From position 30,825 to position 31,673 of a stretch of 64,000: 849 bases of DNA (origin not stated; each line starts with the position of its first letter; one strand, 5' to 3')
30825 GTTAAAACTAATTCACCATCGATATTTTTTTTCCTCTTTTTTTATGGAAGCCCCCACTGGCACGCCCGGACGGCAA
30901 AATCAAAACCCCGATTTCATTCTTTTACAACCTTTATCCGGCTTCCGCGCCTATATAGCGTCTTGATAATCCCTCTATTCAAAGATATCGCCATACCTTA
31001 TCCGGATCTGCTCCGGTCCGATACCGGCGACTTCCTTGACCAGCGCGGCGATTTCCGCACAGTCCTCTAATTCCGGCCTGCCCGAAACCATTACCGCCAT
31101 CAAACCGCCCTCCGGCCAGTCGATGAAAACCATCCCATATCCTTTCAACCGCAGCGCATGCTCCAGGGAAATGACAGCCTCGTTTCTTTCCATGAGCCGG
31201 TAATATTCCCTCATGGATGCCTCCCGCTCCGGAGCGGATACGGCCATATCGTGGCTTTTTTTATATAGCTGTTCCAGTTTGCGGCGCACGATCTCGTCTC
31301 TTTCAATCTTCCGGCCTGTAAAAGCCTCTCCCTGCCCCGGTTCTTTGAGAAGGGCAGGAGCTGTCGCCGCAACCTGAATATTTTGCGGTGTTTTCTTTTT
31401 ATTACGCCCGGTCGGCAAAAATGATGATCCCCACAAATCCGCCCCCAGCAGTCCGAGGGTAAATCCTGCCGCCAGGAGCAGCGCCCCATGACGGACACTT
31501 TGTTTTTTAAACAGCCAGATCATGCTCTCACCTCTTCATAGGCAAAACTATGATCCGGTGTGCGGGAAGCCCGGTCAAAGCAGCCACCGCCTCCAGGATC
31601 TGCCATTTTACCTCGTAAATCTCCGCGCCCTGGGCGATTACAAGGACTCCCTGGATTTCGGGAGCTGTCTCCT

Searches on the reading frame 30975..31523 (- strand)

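Call 71: search_protein_families(library=pfam, proteins=[window:30975-31523:-], max_evalue=0.00001)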
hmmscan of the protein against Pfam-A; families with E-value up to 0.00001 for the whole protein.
window:30975-31523:- (182 aa): 1 family
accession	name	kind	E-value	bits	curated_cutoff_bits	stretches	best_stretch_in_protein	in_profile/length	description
PF12685.13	SpoIIIAH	-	1.1e-06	29.1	30.6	1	63-175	79-191/191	SpoIIIAH-like protein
